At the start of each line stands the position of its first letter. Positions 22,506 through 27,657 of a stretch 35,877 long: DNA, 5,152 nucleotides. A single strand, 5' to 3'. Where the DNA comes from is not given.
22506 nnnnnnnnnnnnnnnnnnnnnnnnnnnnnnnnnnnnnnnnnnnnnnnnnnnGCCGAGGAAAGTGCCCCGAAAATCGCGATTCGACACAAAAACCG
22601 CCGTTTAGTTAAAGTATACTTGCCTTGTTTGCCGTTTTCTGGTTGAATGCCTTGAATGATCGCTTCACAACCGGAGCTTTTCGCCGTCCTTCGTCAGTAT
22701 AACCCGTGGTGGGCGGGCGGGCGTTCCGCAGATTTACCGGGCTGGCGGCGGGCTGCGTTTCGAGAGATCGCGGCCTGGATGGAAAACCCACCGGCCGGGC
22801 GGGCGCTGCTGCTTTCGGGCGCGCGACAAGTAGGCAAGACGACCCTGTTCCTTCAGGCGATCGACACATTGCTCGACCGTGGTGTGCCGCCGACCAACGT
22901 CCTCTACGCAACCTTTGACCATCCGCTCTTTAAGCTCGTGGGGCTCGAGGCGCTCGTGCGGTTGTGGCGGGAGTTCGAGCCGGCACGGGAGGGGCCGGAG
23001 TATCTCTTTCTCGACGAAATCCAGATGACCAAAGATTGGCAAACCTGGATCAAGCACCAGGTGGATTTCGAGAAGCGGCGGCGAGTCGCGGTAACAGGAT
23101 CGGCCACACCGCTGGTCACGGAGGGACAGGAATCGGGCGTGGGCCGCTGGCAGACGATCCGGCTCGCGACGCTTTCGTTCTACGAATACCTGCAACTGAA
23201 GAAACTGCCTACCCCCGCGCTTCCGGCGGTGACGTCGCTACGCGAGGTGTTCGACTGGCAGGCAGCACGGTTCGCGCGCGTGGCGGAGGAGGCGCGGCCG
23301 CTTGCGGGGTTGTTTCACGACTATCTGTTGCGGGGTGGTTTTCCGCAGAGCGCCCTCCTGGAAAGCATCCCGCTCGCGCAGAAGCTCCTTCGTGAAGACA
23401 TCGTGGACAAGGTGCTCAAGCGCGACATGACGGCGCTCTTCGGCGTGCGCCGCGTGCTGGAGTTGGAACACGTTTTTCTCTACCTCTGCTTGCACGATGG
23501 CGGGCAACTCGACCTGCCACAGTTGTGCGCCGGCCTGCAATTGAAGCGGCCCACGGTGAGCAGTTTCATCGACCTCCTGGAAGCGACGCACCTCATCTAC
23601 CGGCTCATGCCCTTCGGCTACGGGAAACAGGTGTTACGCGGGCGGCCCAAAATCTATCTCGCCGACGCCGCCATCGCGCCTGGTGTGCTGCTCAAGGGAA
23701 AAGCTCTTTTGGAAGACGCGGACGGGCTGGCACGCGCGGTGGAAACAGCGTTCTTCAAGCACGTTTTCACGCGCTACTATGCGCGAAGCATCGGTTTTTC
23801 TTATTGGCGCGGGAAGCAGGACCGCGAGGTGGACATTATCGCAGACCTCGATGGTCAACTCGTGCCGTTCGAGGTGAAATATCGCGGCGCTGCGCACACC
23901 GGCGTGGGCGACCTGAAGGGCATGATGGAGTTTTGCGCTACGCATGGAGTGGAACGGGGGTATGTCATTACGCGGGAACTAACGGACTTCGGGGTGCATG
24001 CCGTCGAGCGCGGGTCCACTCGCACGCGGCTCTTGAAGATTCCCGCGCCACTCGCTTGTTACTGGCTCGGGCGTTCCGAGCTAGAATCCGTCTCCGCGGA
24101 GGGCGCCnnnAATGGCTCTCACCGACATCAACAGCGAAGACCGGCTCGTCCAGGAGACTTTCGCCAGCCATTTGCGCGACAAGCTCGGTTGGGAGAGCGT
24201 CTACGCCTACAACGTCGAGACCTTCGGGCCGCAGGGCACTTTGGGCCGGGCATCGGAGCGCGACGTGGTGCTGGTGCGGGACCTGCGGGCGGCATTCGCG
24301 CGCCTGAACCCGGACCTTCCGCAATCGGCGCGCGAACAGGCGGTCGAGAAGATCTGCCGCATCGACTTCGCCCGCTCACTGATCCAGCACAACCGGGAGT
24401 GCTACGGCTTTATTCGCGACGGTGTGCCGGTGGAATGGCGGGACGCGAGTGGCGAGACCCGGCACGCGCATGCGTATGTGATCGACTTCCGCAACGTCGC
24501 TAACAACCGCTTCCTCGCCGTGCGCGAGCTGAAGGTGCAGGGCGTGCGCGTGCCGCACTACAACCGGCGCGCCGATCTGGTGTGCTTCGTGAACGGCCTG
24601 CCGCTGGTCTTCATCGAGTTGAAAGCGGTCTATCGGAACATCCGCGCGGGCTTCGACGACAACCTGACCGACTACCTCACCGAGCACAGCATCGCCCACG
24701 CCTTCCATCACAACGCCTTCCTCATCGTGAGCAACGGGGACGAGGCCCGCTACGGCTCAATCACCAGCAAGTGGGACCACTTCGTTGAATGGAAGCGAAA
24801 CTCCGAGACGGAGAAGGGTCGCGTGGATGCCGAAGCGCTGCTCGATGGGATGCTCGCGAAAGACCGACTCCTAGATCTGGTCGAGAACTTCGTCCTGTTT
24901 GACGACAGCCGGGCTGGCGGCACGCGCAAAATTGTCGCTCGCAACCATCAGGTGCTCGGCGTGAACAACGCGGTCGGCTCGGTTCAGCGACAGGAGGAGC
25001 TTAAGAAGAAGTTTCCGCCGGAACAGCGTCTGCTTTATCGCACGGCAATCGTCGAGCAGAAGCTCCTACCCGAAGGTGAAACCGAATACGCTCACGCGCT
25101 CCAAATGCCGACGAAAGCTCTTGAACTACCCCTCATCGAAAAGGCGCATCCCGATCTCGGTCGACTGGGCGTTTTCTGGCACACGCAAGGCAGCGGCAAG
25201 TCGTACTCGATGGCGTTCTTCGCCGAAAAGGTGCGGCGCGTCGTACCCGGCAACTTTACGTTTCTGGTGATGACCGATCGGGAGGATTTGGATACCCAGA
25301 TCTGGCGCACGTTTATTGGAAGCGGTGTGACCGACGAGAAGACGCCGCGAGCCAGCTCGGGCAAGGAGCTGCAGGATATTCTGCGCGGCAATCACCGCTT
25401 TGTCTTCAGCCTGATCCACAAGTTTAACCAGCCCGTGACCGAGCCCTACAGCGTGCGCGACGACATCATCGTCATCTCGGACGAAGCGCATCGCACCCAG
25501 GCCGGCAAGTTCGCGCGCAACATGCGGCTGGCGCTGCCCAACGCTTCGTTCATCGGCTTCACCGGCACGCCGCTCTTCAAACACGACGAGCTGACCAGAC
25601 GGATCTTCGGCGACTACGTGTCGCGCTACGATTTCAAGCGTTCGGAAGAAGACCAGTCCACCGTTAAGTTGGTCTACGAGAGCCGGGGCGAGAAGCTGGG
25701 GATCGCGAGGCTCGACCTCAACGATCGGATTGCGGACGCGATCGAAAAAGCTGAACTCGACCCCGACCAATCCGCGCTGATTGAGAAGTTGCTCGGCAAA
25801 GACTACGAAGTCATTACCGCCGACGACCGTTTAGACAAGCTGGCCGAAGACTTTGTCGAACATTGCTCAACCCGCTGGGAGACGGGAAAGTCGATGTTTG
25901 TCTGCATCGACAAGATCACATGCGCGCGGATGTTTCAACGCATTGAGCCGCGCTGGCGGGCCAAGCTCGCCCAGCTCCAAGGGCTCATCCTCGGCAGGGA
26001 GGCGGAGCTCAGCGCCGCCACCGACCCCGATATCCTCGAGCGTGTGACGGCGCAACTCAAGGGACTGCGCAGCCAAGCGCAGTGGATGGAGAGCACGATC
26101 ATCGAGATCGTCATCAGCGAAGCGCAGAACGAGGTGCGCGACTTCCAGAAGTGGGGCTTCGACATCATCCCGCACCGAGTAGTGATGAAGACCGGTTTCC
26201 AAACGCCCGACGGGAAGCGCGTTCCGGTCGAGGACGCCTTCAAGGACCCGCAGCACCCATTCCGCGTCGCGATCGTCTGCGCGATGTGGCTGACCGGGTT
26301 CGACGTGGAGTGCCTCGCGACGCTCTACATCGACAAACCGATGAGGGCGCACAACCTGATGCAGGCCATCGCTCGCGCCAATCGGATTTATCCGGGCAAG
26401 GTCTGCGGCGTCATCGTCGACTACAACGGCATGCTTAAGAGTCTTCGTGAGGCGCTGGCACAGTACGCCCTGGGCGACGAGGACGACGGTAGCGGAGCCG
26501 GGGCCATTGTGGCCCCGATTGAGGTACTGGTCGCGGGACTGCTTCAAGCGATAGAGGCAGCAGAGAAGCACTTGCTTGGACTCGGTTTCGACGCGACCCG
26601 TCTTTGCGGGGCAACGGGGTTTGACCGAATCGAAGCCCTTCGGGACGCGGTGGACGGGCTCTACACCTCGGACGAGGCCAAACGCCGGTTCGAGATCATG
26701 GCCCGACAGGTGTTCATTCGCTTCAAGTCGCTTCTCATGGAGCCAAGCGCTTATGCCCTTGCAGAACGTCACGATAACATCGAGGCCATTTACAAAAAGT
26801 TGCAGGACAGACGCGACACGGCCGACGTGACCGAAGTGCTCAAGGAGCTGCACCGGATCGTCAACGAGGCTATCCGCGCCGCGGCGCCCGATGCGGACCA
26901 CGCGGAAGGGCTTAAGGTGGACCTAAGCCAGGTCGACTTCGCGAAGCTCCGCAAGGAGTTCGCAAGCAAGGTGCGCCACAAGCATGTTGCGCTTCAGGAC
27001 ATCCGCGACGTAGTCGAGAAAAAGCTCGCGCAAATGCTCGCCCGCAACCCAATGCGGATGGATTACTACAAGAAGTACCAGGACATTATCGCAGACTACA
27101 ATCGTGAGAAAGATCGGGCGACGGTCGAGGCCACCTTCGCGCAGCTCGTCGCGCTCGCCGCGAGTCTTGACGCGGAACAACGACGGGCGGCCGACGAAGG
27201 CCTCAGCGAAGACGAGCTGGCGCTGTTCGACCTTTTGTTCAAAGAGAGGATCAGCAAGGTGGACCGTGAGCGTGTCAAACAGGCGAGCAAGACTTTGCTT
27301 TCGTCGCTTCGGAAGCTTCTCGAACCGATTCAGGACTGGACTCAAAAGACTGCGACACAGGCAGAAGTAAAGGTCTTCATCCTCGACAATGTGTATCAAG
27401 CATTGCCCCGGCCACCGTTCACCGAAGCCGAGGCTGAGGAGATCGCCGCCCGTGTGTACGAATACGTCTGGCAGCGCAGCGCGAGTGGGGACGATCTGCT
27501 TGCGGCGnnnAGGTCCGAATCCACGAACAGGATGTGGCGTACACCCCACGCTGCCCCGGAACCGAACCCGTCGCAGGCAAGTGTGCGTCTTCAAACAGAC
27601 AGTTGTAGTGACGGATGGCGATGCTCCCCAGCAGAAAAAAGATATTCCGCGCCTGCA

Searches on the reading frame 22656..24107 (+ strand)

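Call 16: search_protein_families(library=pfam, proteins=[window:22656-24107:+], max_evalue=0.01)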
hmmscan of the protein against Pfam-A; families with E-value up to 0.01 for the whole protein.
window:22656-24107:+ (484 aa): 5 families
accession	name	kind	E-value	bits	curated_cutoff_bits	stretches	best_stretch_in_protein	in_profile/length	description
PF13635.12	DUF4143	-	3.5e-30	105.3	28.1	1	255-410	1-160/160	Domain of unknown function (DUF4143)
PF13173.12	AAA_14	-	6.7e-29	101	27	1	49-179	3-129/129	AAA domain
PF13191.12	AAA_16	-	1.1e-05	26.5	32.6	1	31-107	5-97/167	AAA ATPase domain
PF13555.12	AAA_29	-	0.0075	16.4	27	0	45-73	20-46/61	P-loop containing region of AAA domain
PF24883.2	NPHP3_N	-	0.0099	16.5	24.8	0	37-89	11-60/164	Nephrocystin 3, N-terminal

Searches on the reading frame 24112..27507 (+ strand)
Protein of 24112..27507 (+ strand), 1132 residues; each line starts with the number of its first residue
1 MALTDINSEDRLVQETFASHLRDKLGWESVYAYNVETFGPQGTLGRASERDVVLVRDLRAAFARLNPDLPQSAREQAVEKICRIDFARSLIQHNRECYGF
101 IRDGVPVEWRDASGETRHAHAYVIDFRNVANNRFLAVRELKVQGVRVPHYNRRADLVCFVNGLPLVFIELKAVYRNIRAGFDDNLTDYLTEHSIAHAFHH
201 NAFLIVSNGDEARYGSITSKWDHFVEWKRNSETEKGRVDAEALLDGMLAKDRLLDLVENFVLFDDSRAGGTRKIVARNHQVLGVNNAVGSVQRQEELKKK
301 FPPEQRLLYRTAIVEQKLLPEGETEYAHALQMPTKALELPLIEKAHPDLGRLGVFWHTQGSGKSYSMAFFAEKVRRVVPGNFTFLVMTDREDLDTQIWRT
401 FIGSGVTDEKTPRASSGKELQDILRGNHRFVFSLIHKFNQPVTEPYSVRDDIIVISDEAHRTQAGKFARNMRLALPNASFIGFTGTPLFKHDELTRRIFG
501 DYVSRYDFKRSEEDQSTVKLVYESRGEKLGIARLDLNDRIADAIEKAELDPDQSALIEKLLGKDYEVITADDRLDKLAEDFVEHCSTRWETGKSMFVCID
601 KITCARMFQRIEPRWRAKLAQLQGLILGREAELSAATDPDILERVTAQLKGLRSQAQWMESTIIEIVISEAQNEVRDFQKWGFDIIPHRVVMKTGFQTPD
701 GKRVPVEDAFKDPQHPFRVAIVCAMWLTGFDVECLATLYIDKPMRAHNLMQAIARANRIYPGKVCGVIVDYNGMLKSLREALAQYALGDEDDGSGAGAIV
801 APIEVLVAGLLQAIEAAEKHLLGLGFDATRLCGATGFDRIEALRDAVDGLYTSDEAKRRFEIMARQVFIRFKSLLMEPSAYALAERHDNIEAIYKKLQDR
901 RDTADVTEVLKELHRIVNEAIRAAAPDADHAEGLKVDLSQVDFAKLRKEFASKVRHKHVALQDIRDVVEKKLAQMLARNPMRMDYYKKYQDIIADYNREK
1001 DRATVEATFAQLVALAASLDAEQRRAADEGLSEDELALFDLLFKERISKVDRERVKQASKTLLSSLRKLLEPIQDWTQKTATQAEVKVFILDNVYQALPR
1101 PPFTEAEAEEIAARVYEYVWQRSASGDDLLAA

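Call 16: search_protein_families(library=pfam, proteins=[window:24112-27507:+], max_evalue=0.01)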
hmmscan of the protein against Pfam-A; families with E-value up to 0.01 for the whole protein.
window:24112-27507:+ (1132 aa): 5 families
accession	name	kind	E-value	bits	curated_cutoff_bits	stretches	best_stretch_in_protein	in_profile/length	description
PF18766.7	SWI2_SNF2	-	9.9e-63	212.2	26.7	1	348-548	16-216/221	SWI2/SNF2 ATPase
PF04313.20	HSDR_N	-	2.5e-37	129.1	25.1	1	8-221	3-196/198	Type I restriction enzyme R protein N terminus (HSDR_N)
PF11867.13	T1RH-like_C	-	2.6e-23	83.4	26.8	1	795-1090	3-298/329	Type I restriction enzyme HindI endonuclease subunit-like, C-terminal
PF22679.2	T1R_D3-like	-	2.4e-18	67.5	27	1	706-772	89-157/158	Type I restriction enzyme subunit R domain 3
PF04851.21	ResIII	-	4.6e-17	62.8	22.5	1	351-487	24-162/164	Type III restriction enzyme, res subunit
